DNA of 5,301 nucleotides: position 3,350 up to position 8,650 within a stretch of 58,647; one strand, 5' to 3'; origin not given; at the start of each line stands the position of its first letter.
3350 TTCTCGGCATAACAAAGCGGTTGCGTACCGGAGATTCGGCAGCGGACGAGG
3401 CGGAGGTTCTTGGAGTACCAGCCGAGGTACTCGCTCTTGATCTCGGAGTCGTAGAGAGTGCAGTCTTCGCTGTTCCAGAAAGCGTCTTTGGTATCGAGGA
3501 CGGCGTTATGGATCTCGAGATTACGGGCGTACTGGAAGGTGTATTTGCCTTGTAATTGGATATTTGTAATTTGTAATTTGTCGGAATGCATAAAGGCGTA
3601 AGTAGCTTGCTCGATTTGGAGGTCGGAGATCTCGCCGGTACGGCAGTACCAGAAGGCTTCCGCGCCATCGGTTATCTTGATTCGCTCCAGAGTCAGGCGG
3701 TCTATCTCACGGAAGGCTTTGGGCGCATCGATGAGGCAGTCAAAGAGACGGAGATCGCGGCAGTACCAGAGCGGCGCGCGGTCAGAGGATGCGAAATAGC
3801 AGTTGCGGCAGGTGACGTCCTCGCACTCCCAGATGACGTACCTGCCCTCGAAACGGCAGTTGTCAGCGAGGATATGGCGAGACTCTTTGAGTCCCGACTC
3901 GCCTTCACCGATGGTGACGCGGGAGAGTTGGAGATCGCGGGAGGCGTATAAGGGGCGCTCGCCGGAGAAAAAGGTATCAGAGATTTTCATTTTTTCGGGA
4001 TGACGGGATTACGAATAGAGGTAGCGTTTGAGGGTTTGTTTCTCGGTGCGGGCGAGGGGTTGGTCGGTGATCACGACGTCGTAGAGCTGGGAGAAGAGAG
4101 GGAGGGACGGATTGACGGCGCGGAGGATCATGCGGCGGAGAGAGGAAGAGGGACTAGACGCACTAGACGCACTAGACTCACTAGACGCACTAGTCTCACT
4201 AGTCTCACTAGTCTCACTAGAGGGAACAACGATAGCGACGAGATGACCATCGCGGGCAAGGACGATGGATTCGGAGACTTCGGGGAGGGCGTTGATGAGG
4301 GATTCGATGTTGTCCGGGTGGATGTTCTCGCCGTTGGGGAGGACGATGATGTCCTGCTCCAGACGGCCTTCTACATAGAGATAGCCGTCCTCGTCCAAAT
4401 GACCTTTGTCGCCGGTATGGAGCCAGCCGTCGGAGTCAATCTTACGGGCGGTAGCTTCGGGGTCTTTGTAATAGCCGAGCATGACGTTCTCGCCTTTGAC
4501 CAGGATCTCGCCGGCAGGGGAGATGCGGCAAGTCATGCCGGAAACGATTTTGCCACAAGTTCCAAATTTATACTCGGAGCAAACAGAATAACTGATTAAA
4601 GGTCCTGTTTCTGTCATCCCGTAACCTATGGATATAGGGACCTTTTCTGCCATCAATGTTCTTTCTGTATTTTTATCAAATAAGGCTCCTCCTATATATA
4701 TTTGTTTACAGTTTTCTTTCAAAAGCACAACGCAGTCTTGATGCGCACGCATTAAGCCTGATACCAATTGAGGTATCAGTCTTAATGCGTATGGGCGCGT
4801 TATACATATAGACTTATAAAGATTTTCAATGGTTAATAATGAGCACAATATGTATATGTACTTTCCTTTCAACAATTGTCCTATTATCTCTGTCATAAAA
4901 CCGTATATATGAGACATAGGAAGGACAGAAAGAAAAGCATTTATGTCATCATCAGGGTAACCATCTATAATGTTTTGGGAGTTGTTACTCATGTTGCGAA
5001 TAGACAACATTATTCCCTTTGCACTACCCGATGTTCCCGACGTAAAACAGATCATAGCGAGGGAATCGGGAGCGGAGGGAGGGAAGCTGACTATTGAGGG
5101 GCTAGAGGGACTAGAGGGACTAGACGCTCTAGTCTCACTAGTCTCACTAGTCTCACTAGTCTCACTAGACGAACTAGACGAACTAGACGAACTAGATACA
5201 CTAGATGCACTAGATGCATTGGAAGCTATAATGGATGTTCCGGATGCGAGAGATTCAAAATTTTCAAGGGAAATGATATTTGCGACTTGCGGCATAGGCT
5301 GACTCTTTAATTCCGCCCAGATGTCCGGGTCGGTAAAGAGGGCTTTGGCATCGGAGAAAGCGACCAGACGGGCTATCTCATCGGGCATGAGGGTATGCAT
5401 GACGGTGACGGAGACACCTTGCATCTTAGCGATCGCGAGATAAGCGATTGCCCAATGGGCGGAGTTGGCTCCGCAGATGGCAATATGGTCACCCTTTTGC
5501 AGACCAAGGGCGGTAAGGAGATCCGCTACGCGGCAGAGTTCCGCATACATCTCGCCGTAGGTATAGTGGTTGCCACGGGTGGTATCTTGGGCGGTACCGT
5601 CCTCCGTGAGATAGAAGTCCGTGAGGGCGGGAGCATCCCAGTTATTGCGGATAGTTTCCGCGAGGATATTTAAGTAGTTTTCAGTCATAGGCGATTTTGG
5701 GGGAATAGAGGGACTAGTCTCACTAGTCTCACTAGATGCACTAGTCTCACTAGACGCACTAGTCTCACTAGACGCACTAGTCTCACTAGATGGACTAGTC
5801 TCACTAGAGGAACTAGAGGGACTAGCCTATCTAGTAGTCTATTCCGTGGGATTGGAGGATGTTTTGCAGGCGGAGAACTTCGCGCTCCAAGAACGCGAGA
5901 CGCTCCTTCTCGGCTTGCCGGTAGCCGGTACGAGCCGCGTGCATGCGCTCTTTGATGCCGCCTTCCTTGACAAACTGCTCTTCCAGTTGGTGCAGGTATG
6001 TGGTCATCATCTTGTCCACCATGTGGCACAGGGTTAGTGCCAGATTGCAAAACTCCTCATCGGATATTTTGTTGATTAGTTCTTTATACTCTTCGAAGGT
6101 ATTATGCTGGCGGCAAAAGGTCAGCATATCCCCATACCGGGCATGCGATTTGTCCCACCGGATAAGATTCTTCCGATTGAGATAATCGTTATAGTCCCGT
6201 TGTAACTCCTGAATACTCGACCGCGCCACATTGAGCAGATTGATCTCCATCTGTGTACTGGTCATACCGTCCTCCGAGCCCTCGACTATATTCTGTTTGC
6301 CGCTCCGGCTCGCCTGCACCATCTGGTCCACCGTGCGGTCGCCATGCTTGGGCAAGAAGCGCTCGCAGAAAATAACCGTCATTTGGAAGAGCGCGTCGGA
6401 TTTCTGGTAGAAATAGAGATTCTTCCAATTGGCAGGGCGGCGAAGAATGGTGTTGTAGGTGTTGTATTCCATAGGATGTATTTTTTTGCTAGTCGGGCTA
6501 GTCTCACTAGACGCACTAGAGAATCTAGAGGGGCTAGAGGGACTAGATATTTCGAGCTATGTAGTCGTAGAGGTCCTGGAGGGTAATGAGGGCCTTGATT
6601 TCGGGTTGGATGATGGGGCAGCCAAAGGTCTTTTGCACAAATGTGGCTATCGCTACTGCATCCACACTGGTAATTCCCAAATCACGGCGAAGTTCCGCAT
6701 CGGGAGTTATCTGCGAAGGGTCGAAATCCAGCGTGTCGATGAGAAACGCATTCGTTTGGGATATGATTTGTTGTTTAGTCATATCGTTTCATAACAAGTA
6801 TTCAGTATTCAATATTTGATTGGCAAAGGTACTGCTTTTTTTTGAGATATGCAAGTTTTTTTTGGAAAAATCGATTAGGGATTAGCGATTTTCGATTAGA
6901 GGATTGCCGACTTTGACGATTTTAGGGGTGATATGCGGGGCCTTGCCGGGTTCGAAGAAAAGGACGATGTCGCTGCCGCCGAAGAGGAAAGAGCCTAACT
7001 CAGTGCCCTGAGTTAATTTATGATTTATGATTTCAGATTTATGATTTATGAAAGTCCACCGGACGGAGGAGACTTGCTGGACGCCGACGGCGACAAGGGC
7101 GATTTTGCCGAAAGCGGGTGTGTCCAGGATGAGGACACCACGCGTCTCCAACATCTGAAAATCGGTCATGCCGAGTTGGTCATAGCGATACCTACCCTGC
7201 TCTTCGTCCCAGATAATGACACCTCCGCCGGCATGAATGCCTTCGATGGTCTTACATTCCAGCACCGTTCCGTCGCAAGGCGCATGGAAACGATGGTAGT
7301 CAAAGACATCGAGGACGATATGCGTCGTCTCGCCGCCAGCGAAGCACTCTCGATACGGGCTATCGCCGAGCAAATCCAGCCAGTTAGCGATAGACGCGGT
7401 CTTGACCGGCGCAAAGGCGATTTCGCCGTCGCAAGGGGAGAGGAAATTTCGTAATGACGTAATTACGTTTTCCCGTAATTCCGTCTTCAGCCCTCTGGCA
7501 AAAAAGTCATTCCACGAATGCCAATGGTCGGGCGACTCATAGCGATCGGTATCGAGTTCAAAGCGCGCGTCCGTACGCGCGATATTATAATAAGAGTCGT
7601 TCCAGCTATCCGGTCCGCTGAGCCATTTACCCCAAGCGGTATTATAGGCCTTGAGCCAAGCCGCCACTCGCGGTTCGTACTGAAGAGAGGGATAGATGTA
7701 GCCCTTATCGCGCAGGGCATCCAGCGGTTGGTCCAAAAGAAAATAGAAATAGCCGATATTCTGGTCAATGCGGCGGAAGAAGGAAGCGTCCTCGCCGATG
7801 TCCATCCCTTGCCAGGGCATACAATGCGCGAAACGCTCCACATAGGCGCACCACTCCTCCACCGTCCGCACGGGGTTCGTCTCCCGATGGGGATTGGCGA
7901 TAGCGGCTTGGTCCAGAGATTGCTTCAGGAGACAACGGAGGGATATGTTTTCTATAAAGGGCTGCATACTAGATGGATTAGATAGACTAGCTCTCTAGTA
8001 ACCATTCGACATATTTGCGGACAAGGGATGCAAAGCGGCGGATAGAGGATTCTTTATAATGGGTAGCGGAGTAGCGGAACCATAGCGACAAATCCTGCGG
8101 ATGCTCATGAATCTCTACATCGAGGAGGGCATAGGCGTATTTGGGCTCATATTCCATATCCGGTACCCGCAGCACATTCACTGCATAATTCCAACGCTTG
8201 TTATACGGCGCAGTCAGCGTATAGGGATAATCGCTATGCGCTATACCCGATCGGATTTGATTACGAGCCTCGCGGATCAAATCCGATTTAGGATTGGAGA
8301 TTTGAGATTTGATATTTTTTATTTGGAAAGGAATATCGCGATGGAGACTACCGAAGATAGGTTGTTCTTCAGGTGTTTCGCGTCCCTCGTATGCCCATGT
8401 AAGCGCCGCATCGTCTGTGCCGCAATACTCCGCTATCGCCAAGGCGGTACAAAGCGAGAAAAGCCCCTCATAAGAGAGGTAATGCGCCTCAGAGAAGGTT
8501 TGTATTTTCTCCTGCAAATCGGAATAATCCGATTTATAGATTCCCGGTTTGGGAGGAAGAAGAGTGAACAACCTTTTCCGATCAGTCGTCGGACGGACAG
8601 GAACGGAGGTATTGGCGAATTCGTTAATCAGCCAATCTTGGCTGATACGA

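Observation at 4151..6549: Phase-locked 9-bp CTAG-N5 arrays in coding and intergenic DNA (fifth array at 55529-55575)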

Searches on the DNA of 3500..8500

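Call 15: search_rna_families(source=window, start=3500, end=8500, threshold=evalue, max_evalue=1)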
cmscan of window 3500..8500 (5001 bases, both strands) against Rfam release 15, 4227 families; matches with E-value up to 1: 3.
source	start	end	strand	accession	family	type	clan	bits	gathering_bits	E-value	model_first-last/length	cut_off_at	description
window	4740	4801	+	RF00962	mir-586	Gene; miRNA;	-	20.8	89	0.87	1-87/87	no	mir-586 microRNA precursor family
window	5084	5167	+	RF04148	MIR844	Gene; miRNA;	-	20.8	70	0.91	1-114/114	no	MIR844 microRNA precursor family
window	7164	7211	-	RF01124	sR36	Gene; snRNA; snoRNA; CD-box;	-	19.9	55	0.1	1-55/55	no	Small nucleolar RNA sR36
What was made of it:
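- On Known RNA families (Rfam 15): Positions 3500-8500 of the window give only chance-level hits, all far below their gathering scores (call 15).
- No Rfam family matches (call 15).
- Tried and rejected: The Rfam scan gave nothing (call 15).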
